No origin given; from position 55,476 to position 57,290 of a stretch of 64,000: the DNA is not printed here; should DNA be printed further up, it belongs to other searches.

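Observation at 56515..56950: Intragenic low-GC mosaic segment inside essential gatB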

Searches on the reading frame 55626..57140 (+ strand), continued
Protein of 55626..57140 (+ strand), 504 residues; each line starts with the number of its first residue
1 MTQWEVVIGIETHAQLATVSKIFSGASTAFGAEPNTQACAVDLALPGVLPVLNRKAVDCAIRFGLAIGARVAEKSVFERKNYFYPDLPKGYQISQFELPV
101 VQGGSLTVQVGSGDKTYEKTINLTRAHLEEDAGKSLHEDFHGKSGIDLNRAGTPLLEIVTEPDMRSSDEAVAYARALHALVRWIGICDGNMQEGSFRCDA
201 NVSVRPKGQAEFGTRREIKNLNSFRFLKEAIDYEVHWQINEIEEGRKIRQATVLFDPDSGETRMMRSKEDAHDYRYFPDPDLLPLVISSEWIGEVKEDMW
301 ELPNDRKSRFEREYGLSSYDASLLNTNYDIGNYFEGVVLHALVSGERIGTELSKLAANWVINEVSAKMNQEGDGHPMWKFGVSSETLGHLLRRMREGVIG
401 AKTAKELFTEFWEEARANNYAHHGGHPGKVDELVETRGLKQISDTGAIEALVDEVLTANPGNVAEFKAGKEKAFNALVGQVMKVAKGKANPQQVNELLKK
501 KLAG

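Call 35: search_solved_structures(query=window:55626-57137:+, max_evalue=1e-20, show_alignments=2)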
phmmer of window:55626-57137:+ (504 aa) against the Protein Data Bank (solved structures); distinct sequences matched with E-value up to 1e-20: 6.
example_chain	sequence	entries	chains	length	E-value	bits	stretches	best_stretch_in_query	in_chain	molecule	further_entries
4wj3_B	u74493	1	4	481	1.1e-151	508.9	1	3-409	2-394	Aspartyl/glutamyl-tRNA(Asn/Gln) amidotransferase subunit B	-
3h0l_B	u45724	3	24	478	1.3e-136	459.2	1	3-500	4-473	Aspartyl/glutamyl-tRNA(Asn/Gln) amidotransferase subunit B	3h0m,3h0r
2df4_B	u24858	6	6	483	1.2e-125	423.1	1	4-502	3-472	Aspartyl/glutamyl-tRNA(Asn/Gln) amidotransferase subunit B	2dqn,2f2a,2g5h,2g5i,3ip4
3al0_B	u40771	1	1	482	3.5e-107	362.2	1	4-504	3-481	Aspartyl/glutamyl-tRNA(Asn/Gln) amidotransferase subunit B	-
3kfu_F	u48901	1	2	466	2.6e-97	329.6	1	4-413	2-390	Aspartyl/glutamyl-tRNA(Asn/Gln) amidotransferase subunit B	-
4n0h_B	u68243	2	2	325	1.5e-47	165.4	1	5-313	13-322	Glutamyl-tRNA(Gln) amidotransferase subunit B, mitochondrial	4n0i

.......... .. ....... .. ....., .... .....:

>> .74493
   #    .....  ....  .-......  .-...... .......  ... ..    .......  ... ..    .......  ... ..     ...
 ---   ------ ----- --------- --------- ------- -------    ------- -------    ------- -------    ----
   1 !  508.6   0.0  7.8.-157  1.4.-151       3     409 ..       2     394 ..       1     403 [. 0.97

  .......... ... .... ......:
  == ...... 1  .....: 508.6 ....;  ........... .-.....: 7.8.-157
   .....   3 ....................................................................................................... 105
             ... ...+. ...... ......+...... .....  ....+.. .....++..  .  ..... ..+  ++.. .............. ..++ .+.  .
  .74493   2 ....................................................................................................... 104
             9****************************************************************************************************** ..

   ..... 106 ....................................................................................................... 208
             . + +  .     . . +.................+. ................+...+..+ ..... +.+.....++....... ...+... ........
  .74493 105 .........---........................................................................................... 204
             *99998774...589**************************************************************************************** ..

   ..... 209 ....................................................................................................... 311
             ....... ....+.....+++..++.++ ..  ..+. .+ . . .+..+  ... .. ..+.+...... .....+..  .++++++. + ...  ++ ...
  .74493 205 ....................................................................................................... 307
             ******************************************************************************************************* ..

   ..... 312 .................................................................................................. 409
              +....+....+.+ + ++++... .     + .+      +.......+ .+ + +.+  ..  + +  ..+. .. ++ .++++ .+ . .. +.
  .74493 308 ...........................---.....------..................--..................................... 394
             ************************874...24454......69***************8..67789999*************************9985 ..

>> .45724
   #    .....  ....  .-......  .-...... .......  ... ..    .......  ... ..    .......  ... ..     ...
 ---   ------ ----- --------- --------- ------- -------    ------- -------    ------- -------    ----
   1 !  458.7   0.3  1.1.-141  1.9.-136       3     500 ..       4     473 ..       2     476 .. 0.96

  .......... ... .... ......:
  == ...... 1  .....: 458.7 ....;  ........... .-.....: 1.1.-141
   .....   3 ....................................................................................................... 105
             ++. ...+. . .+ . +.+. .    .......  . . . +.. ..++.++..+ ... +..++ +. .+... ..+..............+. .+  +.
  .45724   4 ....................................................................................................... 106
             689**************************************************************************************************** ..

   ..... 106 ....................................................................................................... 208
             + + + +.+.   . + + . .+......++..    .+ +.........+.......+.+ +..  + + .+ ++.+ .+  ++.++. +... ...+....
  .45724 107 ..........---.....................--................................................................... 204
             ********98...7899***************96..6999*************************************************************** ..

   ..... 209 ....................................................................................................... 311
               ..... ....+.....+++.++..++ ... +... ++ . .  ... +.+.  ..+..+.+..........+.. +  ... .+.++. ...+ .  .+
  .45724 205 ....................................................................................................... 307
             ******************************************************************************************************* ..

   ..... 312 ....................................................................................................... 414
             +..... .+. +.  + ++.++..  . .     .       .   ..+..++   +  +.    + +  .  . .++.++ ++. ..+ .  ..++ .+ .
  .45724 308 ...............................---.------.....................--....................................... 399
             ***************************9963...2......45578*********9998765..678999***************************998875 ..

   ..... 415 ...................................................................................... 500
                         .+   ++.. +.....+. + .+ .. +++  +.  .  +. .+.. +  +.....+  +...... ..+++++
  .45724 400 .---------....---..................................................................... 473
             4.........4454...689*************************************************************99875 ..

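Call 38: list_cluster_members(proteins=[P0001, P0002, P0004, P0014, P0015, P0017])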
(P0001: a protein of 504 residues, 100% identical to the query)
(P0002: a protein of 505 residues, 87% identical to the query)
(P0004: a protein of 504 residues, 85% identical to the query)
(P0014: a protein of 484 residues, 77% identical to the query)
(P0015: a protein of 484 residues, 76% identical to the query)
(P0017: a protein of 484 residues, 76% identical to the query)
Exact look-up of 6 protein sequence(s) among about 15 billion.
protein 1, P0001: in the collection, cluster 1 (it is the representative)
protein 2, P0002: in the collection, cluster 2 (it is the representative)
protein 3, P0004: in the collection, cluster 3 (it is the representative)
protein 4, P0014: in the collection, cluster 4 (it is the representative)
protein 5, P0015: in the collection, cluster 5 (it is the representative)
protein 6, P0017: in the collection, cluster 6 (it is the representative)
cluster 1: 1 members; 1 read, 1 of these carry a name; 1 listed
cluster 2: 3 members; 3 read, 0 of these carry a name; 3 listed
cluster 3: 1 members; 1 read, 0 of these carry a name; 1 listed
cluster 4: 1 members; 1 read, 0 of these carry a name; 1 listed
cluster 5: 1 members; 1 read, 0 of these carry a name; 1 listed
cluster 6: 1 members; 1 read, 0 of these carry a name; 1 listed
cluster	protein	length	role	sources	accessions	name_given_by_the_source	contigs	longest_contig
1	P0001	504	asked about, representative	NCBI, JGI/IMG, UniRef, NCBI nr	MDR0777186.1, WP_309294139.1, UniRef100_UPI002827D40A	MAG: Asp-tRNA(Asn)/Glu-tRNA(Gln) amidotransferase subunit GatB [Azonexus sp.] | aspartyl-tRNA(Asn)/glutamyl-tRNA(Gln) amidotransferase subunit B | Asp-tRNA(Asn)/Glu-tRNA(Gln) amidotransferase subunit GatB n=1 Tax=Azonexus sp. ...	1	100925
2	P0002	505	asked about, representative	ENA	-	-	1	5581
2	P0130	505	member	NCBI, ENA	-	-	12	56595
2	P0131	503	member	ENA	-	-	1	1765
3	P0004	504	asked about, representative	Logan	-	-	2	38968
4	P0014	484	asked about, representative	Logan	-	-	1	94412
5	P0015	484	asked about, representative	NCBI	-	-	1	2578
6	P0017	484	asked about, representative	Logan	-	-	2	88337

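Call 39: find_encoding_contigs(protein=P0001, flank=1000, max_places=4)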
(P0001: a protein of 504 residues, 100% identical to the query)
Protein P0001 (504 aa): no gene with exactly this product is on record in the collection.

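Call 40: find_encoding_contigs(protein=P0017, flank=3000, max_places=3)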
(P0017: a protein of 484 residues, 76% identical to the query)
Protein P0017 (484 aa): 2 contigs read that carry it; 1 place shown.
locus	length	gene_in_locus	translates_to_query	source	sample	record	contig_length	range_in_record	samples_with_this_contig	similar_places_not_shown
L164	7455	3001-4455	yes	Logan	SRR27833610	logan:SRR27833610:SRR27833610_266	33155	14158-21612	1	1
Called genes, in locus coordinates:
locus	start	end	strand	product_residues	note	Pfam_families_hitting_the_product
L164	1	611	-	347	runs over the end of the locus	PF06723:MreB_Mbl, PF00022:Actin (weak), PF25216:Volactin (weak), PF00012:HSP70, PF11104:PilM_2 (faint), PF14450:FtsA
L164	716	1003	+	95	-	PF02686:GatC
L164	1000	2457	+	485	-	PF01425:Amidase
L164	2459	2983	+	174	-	-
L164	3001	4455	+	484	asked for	PF02934:GatB_N, PF02637:GatB_Yqey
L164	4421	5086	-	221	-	-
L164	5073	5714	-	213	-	PF00156:Pribosyltran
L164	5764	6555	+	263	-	PF03372:Exo_endo_phos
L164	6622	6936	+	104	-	PF05957:DUF883, PF19029:DUF883_C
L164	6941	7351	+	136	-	PF07332:Phage_holin_3_6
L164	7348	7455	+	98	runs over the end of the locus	PF13997:YqjK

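Call 53: predict_structure(alignment_id=A3)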
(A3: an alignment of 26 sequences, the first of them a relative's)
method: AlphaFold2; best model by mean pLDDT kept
length: 504 residues; sequences in the alignment: 26
mean_pLDDT: 81.0   pTM: 0.71
mean pLDDT of the five models: 81.0, 79.2, 77.8, 77.2, 75.2
residues with pLDDT >= 90: 214; 70-90: 186; 50-70: 49; < 50: 55
segments of 3 or more residues with pLDDT < 50: 20-48, 134-149, 272-280
pLDDT, mean of each block of 10 residues (from residue 1): 83 78 39 38 43 78 94 70 57 70 92 84 89 45 43 81 93 92 85 81 87 83 91 95 89 88 72 46 76 91 90 92 87 95 88 95 91 80 97 91 95 94 94 90 82 91 88 90 83 88 79
secondary structure, 60 per line:
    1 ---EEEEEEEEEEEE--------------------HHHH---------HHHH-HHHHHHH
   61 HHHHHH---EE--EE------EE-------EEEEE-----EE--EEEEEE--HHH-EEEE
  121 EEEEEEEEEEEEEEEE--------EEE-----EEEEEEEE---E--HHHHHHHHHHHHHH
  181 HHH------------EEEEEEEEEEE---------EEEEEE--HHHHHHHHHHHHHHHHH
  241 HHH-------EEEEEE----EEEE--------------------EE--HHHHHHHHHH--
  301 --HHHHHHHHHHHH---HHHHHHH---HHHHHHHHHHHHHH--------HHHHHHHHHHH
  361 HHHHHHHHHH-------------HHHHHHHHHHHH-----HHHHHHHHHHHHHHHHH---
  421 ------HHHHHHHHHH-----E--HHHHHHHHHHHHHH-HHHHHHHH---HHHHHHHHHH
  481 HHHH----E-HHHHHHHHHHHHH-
elements in order: E4-15 H36-39 H49-52 H54-66 E91-95 E105-110 E117-136 E145-147 E153-160 H167-183 E196-206 E216-221 H224-243 E251-256 E261-264 H289-298 H303-314 H318-324 H328-341 H350-370 H384-395 H401-417 H427-436 H445-458 H460-467 H471-484 H491-503

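Call 55: fold_search(model_id=the predicted structure, library=pdb)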
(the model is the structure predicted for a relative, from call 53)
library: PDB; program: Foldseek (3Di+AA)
matches with E <= 10: 392; with E <= 0.001: 17
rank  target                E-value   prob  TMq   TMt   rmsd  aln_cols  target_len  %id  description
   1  9a6e_A                1.4e-46  1.00  0.73  0.77   5.7       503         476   42  Integrative model of GATB-SUCD by crosslinking MS and deep learning (released 2024-09-18)
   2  3ip4_B                2.5e-44  1.00  0.68  0.70   7.0       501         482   42  The high resolution structure of GatCAB (released 2009-11-24)
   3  3h0l_B                1.3e-39  1.00  0.69  0.83   5.0       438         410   44  Structure of trna-dependent amidotransferase gatcab from aquifex aeolicus (released 2009-07-21)
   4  4wj3_B                1.7e-38  1.00  0.67  0.73   5.0       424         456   56  Crystal structure of the asparagine transamidosome from Pseudomonas aeruginosa (released 2014-12-31)
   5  4wj3_E                7.5e-38  1.00  0.67  0.74   4.9       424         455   56  Crystal structure of the asparagine transamidosome from Pseudomonas aeruginosa (released 2014-12-31)
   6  3al0_B                1.6e-36  1.00  0.74  0.77   5.7       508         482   38  Crystal structure of the glutamine transamidosome from Thermotoga maritima in the glutamylation state. (released 2010-09-29)
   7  2g5i_B                4.2e-35  1.00  0.67  0.81   5.1       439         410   40  Structure of tRNA-Dependent Amidotransferase GatCAB complexed with ADP-AlF4 (released 2006-07-18)
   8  2dqn_B                1.0e-34  1.00  0.64  0.78   5.3       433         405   40  Structure of tRNA-Dependent Amidotransferase GatCAB complexed with Asn (released 2006-07-18)
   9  2df4_B                8.2e-34  1.00  0.64  0.79   5.2       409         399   42  Structure of tRNA-Dependent Amidotransferase GatCAB complexed with Mn2+ (released 2006-07-18)
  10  2g5h_B                9.1e-34  1.00  0.64  0.79   5.3       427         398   41  Structure of tRNA-Dependent Amidotransferase GatCAB (released 2006-07-18)
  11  2f2a_B                1.1e-33  1.00  0.67  0.81   5.1       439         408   40  Structure of tRNA-Dependent Amidotransferase GatCAB complexed with Gln (released 2006-07-18)
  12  3kfu_F                4.9e-33  1.00  0.64  0.71   7.7       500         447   33  Crystal structure of the transamidosome (released 2010-08-25)
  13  3kfu_I                1.3e-32  1.00  0.63  0.71   7.7       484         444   35  Crystal structure of the transamidosome (released 2010-08-25)
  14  4n0h_B                4.3e-19  1.00  0.46  0.78   5.6       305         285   30  Crystal structure of S. cerevisiae mitochondrial GatFAB (released 2014-04-16)
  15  1zq1_C                1.0e-15  1.00  0.46  0.46   8.7       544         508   16  Structure of GatDE tRNA-Dependent Amidotransferase from Pyrococcus abyssi (released 2005-10-18)
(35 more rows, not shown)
